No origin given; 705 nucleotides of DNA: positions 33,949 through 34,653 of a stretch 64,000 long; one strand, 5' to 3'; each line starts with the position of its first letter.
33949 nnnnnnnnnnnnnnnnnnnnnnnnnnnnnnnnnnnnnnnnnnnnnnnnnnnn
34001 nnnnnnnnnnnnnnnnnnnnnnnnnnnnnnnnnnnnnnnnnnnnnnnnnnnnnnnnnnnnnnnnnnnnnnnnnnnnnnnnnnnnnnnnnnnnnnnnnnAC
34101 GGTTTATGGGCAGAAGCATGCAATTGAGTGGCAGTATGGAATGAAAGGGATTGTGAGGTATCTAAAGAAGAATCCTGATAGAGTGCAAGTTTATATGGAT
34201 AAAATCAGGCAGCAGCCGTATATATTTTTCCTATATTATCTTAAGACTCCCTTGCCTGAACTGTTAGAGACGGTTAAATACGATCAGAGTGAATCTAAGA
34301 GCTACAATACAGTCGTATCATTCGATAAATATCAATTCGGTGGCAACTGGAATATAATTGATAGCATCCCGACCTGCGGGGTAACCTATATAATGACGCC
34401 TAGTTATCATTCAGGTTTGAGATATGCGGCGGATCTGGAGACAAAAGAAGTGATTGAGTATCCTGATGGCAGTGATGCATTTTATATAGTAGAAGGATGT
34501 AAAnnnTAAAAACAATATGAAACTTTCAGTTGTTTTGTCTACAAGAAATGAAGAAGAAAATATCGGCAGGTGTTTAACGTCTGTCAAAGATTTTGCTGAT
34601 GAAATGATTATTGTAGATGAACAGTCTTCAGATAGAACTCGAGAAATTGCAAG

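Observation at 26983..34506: Five consecutive GT39/PMT_2-like genes, the last three forming a tandem triplet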

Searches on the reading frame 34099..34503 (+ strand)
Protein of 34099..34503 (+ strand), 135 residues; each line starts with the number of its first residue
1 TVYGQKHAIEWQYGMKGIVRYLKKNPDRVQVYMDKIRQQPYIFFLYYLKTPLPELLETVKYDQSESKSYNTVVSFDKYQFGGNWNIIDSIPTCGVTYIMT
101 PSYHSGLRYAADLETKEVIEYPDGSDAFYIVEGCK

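Call 47: search_solved_structures(query=A2, max_evalue=10, show_alignments=0)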
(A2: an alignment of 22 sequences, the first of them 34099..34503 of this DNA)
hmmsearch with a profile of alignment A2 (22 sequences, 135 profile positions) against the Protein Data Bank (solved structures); distinct sequences matched with E-value up to 10: 5.
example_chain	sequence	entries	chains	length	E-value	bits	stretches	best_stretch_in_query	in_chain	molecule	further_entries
6qtc_A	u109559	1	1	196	0.41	13.9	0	15-101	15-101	tSH2 domain of transcription elongation factor Spt6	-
3pjp_A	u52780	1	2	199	0.58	13.4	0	15-98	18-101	Transcription elongation factor SPT6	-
2l3t_A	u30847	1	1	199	0.65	13.3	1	16-96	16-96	Transcription elongation factor SPT6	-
3psj_A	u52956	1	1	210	0.75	13.1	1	16-112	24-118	Transcription elongation factor SPT6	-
3psk_A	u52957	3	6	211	0.77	13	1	16-112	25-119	Transcription elongation factor SPT6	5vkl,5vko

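Call 52: predict_structure(alignment_id=A3)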
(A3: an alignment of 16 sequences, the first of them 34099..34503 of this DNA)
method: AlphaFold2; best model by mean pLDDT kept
length: 135 residues; sequences in the alignment: 16
mean_pLDDT: 83.3   pTM: 0.78
mean pLDDT of the five models: 83.3, 80.3, 79.2, 77.9, 75.0
residues with pLDDT >= 90: 40; 70-90: 74; 50-70: 19; < 50: 2
segments of 3 or more residues with pLDDT < 50: none
pLDDT, mean of each block of 10 residues (from residue 1): 60 86 88 76 88 92 69 89 81 89 85 91 88 81
secondary structure, 60 per line:
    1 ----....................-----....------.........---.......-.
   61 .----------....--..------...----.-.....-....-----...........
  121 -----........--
elements in order: H5-24 E30-33 H40-48 H52-58 E72-75 E95-99 H101-104 E113-120 E126-133
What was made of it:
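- Tried and rejected: I modelled the C-terminal domain alone (pLDDT 83.3, call 52).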

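Call 55: fold_search(model_id=the predicted structure, library=pdb)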
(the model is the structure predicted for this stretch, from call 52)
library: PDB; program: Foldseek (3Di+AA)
matches with E <= 10: 712; with E <= 0.001: 0
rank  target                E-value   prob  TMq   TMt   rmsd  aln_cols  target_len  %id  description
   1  7wup_A                1.2e-01  0.38  0.39  0.18   8.6       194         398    7  The crystal structure of ApiI (released 2023-02-15)
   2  2pr8_A                1.3e-01  0.38  0.19  0.16   4.3        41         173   27  crystal structure of aminoglycoside N-acetyltransferase AAC(6')-Ib11 (released 2008-04-08)
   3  8gx4                  2.0e-01  0.20  0.36  0.17   8.0       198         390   10  Crystal structure of Diels-Alderase ApiI in complex with SAM (released 2023-09-20)
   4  1v0c                  2.5e-01  0.25  0.19  0.15   4.3        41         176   24  Structure of AAC(6')-Ib in complex with Kanamycin C and AcetylCoA. (released 2008-09-02)
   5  1nv8_B                3.0e-01  0.15  0.32  0.19  10.4       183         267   10  N5-glutamine methyltransferase, HemK (released 2003-05-27)
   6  7wup_B                3.9e-01  0.15  0.35  0.17   7.2       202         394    9  The crystal structure of ApiI (released 2023-02-15)
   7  8gzi                  3.9e-01  0.13  0.33  0.16   9.1       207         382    7  Crystal Structure of ApiI in complex with SAH (released 2023-09-27)
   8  7k09_B                4.8e-01  0.18  0.21  0.16   3.5        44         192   14  Puromycin N-acetyltransferase in complex with acetyl-CoA (released 2021-03-17)
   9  7k09_D                5.1e-01  0.16  0.21  0.16   3.5        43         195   14  Puromycin N-acetyltransferase in complex with acetyl-CoA (released 2021-03-17)
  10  7y3h                  5.1e-01  0.09  0.30  0.14   9.8       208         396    9  Crystal Structure of Diels-Alderase ApiI in complex with SAM and product (released 2023-06-14)
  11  6j1o_A                5.5e-01  0.06  0.26  0.14   8.0       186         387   10  Crystal structure of a SAM-dependent methyltransferase LepI from Aspergillus flavus (released 2019-05-01)
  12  7k09_A                6.2e-01  0.15  0.21  0.16   3.5        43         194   14  Puromycin N-acetyltransferase in complex with acetyl-CoA (released 2021-03-17)
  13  6ix3_A                6.2e-01  0.06  0.26  0.13   8.0       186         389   10  The structure of LepI complex with SAM (released 2019-07-17)
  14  1nv8_A                6.7e-01  0.08  0.30  0.17  11.2       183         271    6  N5-glutamine methyltransferase, HemK (released 2003-05-27)
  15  6hgq_B                7.1e-01  0.08  0.20  0.16   8.4       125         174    8  Crystal Structure of Human APRT wild type in complex with Hypoxanthine, PRPP and Mg2+ (released 2019-07-31)
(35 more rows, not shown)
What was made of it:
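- Closest known: ArnT. Different: The C-terminal domain is unrelated by Foldseek (call 55).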
